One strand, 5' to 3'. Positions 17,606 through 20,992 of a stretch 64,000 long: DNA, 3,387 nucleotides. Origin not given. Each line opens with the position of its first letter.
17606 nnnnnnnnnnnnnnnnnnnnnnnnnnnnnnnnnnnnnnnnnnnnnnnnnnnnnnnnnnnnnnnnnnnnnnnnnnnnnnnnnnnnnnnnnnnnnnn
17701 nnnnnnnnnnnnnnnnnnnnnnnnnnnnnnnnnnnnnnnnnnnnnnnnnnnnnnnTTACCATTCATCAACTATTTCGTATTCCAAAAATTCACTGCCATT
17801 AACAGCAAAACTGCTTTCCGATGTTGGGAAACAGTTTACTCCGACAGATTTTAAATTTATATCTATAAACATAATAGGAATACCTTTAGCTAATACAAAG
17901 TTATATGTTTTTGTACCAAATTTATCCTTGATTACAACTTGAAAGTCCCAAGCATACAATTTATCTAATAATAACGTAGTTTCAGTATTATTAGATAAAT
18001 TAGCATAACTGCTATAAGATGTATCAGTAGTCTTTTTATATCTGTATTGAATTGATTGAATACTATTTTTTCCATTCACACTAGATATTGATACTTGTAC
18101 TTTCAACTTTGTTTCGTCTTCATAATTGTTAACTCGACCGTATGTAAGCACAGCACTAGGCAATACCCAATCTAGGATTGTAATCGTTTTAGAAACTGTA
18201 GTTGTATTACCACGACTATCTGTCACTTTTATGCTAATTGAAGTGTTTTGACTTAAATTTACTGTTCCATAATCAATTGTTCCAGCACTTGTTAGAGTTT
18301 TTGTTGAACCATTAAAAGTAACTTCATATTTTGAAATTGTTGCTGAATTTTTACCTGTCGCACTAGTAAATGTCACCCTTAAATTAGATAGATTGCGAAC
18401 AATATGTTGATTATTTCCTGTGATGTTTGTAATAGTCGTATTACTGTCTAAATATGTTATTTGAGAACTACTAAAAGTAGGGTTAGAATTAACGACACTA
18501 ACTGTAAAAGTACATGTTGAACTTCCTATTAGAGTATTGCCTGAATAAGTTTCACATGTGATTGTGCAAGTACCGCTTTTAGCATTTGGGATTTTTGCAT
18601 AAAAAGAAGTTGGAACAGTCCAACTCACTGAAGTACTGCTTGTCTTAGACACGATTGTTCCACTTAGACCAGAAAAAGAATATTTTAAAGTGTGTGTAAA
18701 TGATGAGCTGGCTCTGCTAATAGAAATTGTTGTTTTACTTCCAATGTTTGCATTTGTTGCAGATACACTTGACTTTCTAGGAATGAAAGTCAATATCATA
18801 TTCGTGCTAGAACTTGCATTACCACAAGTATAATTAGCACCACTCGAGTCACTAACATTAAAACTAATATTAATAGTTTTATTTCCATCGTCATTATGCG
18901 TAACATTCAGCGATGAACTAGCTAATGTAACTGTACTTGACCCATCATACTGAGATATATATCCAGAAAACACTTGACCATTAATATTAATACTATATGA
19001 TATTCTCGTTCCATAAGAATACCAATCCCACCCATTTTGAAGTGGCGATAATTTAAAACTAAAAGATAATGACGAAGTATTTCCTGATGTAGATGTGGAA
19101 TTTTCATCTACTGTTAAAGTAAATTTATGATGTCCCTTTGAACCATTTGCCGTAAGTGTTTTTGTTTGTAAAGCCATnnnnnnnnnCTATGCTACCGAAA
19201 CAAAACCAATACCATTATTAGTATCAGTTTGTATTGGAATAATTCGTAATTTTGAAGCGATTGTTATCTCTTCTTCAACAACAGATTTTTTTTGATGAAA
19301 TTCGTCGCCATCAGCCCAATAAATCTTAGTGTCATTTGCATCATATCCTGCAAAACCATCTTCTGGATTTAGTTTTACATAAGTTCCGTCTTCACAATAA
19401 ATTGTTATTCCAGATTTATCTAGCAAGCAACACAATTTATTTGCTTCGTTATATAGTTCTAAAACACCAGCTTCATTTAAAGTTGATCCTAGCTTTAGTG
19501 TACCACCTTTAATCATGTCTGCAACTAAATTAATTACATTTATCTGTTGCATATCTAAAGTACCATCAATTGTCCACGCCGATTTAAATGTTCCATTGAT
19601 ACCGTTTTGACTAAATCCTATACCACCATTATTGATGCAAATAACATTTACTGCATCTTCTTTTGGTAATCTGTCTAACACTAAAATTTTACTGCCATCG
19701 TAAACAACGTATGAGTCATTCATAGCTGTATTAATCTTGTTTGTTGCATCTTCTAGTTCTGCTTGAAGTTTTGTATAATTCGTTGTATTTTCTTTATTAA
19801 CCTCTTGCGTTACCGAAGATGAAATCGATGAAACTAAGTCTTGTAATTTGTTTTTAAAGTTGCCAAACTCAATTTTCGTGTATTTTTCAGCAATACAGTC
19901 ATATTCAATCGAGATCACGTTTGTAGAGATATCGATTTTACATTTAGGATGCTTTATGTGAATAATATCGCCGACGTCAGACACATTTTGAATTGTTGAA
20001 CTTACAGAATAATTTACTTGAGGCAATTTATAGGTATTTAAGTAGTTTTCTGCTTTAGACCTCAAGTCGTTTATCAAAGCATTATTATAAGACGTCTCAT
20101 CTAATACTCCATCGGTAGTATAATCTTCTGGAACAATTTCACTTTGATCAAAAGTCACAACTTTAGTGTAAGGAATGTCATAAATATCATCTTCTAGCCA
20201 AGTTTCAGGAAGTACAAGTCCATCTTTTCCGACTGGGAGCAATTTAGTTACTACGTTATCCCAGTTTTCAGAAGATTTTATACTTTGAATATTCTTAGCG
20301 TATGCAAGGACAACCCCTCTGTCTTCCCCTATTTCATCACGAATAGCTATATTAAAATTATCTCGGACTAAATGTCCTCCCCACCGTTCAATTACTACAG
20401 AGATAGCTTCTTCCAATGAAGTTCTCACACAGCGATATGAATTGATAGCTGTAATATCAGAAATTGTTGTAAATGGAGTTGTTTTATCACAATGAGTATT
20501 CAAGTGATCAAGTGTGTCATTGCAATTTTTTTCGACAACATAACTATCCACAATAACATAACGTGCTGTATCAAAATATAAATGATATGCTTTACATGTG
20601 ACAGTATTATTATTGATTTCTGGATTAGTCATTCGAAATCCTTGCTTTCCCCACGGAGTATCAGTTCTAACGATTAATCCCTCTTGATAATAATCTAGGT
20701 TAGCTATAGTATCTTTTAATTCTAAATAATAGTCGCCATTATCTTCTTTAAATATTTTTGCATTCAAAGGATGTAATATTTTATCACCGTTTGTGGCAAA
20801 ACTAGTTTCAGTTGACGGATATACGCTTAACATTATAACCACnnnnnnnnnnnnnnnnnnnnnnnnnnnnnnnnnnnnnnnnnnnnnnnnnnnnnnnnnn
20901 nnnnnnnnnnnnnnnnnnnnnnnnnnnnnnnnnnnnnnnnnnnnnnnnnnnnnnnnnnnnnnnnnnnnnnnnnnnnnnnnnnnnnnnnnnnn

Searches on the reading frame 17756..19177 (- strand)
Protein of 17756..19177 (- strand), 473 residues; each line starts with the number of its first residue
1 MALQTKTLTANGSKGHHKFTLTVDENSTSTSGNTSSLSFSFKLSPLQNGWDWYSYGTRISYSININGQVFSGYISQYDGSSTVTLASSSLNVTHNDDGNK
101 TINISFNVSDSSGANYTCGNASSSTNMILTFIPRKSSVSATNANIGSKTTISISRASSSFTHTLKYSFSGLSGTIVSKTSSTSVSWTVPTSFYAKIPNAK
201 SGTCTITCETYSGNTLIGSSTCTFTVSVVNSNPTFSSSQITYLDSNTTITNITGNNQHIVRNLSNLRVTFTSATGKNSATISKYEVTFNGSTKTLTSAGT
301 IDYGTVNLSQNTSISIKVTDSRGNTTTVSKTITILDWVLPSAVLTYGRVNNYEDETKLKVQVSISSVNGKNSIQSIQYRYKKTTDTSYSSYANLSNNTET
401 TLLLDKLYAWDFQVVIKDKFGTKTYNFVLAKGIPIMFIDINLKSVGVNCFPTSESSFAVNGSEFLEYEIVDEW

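Call 8: search_protein_families(library=pfam, proteins=[window:17756-19177:-], max_evalue=0.01)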
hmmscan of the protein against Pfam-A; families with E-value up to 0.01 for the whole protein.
window:17756-19177:- (473 aa): 1 family
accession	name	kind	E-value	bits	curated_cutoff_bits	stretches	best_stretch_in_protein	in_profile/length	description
PF05895.17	DUF859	-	7.9e-60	203.5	28.8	1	13-423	9-428/626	Siphovirus protein of unknown function (DUF859)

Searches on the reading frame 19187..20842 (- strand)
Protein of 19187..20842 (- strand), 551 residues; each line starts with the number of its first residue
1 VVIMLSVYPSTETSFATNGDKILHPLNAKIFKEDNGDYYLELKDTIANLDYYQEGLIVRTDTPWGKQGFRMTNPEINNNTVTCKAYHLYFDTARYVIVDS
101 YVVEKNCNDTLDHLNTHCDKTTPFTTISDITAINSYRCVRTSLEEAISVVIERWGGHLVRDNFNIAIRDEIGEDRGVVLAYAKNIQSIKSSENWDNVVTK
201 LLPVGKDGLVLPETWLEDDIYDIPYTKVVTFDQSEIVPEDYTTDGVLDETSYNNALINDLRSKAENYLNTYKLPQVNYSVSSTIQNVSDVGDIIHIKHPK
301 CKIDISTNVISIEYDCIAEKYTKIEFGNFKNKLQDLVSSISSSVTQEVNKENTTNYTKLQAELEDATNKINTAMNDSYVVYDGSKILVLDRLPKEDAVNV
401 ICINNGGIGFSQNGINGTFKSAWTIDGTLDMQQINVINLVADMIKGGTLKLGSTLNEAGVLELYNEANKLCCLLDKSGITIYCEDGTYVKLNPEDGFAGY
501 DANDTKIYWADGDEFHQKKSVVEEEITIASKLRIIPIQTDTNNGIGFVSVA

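Call 8: search_protein_families(library=pfam, proteins=[window:19187-20842:-], max_evalue=0.01)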
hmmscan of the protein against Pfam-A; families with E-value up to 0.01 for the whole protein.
window:19187-20842:- (551 aa): 1 family
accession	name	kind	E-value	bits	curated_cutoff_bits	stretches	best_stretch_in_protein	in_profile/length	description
PF06605.17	Prophage_tail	-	9.4e-23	81.6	31.3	1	105-339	18-249/250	Prophage endopeptidase tail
